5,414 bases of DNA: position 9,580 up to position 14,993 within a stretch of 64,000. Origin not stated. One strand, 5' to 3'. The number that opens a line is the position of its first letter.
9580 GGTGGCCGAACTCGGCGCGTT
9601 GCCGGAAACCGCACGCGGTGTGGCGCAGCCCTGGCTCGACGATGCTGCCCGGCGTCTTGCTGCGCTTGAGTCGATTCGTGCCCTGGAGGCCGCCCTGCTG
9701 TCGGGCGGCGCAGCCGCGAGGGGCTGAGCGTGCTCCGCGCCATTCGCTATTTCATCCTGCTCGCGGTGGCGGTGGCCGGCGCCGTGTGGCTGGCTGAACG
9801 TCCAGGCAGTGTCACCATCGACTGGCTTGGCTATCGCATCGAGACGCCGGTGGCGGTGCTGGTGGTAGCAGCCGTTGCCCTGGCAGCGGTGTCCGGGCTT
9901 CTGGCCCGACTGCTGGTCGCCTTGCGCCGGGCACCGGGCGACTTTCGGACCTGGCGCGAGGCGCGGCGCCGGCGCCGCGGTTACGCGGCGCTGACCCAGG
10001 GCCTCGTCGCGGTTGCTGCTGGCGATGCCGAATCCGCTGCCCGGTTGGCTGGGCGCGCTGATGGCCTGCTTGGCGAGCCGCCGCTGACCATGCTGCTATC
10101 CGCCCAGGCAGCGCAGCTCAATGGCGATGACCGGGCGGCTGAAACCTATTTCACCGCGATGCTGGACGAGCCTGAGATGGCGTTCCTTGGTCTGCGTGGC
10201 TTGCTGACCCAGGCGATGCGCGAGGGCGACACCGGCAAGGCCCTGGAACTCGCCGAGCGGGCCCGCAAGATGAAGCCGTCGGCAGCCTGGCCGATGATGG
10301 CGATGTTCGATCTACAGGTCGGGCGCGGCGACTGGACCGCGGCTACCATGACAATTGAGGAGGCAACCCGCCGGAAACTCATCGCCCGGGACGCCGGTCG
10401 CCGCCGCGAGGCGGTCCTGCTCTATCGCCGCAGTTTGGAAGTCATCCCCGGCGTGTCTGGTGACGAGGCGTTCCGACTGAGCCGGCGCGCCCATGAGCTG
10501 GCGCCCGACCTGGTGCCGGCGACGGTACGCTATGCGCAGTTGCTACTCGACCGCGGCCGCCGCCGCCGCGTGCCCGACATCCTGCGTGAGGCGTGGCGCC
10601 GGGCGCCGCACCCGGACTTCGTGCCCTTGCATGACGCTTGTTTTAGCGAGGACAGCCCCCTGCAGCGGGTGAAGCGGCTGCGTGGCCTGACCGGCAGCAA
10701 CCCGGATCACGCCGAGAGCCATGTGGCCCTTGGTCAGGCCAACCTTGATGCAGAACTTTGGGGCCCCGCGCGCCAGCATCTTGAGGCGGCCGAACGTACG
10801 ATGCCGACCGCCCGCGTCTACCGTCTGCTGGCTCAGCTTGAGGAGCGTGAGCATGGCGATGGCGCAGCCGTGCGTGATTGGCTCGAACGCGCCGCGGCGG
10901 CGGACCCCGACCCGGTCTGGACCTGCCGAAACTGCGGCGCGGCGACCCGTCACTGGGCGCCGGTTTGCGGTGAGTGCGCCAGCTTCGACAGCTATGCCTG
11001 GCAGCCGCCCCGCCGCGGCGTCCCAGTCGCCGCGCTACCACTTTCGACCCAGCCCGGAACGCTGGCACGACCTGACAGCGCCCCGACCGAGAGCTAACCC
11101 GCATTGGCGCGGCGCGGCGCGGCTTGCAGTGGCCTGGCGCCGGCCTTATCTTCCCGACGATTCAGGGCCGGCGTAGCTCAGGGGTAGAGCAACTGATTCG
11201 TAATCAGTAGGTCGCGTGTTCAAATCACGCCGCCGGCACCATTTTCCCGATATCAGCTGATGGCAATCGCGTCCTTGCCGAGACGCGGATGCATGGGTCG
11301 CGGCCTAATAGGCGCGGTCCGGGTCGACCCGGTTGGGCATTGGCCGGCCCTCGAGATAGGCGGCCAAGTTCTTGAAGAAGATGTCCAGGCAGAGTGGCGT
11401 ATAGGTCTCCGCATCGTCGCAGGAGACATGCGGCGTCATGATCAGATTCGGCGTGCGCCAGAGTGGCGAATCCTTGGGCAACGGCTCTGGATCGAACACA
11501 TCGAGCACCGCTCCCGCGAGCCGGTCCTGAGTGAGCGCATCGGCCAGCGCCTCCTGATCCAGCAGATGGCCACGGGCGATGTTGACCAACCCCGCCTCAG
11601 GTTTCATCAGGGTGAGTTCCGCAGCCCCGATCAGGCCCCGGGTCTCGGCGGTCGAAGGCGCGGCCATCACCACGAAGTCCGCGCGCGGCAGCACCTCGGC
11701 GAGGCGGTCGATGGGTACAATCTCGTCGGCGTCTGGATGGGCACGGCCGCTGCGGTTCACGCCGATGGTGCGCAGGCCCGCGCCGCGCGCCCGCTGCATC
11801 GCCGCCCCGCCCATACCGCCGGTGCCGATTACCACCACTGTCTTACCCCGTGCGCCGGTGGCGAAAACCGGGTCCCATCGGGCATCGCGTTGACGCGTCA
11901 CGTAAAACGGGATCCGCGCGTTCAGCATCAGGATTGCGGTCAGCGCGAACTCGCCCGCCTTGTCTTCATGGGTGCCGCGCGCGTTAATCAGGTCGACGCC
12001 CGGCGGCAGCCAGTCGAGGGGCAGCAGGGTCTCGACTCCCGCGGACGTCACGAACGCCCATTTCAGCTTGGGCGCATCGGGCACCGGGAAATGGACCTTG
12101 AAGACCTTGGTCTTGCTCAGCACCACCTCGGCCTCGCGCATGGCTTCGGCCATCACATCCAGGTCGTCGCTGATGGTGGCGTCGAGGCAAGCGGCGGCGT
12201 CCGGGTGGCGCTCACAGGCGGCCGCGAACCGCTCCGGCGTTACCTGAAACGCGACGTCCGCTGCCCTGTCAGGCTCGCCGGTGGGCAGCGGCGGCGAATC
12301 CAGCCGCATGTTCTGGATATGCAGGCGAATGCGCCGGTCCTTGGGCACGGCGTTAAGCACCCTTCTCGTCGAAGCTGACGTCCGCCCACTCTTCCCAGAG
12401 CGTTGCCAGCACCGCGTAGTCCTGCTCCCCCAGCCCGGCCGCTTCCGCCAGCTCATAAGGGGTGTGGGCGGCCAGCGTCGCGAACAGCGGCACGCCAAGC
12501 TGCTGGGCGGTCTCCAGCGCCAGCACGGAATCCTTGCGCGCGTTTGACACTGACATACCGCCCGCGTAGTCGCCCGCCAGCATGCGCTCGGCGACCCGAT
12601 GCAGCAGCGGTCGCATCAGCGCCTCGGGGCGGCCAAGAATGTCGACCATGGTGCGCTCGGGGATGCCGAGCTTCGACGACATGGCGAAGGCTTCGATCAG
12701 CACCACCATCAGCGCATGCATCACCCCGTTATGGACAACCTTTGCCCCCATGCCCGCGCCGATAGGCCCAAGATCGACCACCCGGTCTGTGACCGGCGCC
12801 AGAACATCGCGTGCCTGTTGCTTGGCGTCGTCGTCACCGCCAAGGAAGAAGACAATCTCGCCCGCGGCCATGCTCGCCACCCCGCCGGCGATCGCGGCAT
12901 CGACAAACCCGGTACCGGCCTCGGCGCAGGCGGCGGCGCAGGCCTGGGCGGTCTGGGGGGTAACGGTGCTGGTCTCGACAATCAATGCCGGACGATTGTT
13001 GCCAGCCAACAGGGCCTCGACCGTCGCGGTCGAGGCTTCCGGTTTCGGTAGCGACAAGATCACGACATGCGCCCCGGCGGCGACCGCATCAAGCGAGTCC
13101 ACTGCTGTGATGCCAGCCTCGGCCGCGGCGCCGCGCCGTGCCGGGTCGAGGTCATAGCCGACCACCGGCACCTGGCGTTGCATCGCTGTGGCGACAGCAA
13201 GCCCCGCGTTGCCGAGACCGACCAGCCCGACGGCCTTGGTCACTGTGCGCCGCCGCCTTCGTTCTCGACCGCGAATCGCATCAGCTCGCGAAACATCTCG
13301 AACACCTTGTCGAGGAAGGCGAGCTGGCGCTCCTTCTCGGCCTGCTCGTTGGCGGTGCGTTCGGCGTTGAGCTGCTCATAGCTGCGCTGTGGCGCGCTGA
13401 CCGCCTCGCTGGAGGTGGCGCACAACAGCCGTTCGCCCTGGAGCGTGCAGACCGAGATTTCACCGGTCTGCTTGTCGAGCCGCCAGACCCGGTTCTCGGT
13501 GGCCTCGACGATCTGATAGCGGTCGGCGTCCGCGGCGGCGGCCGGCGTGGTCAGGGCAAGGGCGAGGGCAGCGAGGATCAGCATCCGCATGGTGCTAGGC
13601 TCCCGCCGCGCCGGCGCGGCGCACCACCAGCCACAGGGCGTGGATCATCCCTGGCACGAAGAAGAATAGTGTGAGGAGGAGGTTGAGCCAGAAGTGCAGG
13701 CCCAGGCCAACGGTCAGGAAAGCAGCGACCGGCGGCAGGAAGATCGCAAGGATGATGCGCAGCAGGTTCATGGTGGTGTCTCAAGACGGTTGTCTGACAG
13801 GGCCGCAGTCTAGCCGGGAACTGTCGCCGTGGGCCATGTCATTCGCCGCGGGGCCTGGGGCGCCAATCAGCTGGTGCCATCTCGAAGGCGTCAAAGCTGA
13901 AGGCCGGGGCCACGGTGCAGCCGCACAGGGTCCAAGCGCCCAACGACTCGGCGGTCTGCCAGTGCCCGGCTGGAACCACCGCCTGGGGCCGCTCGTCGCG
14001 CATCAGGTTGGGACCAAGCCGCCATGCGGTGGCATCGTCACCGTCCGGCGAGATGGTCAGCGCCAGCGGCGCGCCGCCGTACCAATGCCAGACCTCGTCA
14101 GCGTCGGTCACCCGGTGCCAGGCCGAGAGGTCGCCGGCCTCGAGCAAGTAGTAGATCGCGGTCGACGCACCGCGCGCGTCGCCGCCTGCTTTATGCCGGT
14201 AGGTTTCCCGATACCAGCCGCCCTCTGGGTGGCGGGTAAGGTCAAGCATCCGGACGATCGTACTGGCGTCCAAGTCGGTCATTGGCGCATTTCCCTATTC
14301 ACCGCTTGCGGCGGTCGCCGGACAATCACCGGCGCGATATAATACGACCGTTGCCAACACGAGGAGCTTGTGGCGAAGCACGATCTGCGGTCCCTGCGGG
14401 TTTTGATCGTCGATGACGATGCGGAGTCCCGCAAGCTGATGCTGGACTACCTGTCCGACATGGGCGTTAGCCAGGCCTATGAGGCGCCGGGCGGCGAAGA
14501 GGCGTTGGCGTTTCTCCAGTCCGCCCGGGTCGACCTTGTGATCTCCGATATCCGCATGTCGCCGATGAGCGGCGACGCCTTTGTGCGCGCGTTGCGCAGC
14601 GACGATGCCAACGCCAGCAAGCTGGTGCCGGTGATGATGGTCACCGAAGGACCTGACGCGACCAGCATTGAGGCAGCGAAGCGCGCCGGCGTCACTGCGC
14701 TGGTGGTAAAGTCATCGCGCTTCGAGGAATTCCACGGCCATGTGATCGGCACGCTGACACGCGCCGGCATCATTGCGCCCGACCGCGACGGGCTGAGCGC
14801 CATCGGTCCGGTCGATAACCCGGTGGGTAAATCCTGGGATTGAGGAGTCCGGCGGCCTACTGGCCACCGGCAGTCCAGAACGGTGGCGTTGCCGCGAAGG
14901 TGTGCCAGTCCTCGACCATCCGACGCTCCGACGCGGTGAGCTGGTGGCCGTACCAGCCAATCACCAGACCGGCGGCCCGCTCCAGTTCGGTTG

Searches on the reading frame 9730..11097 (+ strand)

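Call 39: search_protein_families(library=pfam, proteins=[window:9730-11097:+], max_evalue=0.00001)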
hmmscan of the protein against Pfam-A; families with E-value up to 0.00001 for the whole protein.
window:9730-11097:+ (455 aa): 2 families
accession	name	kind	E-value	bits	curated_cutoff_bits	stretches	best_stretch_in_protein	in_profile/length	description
PF07219.19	HemY_N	-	1.4e-28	99.6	31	1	26-132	1-107/107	HemY protein N-terminus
PF14559.12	TPR_19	-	2.8e-11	44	25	0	318-370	15-68/68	Tetratricopeptide repeat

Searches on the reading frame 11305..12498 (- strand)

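Call 39: search_protein_families(library=pfam, proteins=[window:11305-12498:-], max_evalue=0.00001)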
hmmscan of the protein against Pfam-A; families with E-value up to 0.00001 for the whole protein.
window:11305-12498:- (397 aa): 1 family
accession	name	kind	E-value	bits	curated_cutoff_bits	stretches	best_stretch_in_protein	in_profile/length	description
PF02826.25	2-Hacid_dh_C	-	7.7e-51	172.4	25.1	1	187-359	2-178/178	D-isomer specific 2-hydroxyacid dehydrogenase, NAD binding domain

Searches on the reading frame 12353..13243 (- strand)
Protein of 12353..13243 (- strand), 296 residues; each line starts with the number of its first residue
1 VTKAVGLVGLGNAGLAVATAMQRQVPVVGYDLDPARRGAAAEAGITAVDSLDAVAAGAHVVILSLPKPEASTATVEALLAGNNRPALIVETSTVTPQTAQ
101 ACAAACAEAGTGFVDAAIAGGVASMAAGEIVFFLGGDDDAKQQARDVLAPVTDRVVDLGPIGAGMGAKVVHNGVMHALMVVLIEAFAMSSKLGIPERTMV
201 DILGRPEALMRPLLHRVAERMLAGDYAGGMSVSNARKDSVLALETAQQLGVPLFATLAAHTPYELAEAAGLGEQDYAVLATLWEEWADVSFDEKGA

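Call 39: search_protein_families(library=pfam, proteins=[window:12353-13243:-], max_evalue=0.00001)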
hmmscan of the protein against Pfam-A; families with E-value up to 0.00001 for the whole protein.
window:12353-13243:- (296 aa): 3 families
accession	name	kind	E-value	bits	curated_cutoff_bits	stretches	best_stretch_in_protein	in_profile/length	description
PF03446.21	NAD_binding_2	-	6.5e-24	85.2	21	1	5-156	2-157/161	NAD binding domain of 6-phosphogluconate dehydrogenase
PF14833.11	NAD_binding_11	-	3.1e-17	63.4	30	1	162-280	1-119/122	NAD-binding of NADP-dependent 3-hydroxyisobutyrate dehydrogenase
PF02826.25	2-Hacid_dh_C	-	4.7e-06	26.5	25.1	1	3-89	37-124/178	D-isomer specific 2-hydroxyacid dehydrogenase, NAD binding domain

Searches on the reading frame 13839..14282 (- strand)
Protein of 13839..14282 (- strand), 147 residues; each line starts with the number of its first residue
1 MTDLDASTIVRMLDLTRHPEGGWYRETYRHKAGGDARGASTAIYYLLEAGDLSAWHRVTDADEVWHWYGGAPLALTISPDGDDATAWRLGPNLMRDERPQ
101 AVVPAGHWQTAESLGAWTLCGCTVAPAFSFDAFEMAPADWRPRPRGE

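Call 39: search_protein_families(library=pfam, proteins=[window:13839-14282:-], max_evalue=0.00001)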
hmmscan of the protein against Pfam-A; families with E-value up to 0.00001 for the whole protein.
window:13839-14282:- (147 aa): 1 family
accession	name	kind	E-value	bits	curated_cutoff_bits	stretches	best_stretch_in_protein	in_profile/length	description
PF06172.17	Cupin_5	-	2.9e-47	160.6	25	1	8-136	2-139/139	Cupin superfamily (DUF985)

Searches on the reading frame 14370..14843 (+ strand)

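Call 39: search_protein_families(library=pfam, proteins=[window:14370-14843:+], max_evalue=0.00001)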
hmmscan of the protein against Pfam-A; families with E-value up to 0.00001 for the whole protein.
window:14370-14843:+ (157 aa): 1 family
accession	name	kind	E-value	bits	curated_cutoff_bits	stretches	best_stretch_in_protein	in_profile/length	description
PF00072.30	Response_reg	-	4.1e-19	69.2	30.2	1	11-124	1-109/111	Response regulator receiver domain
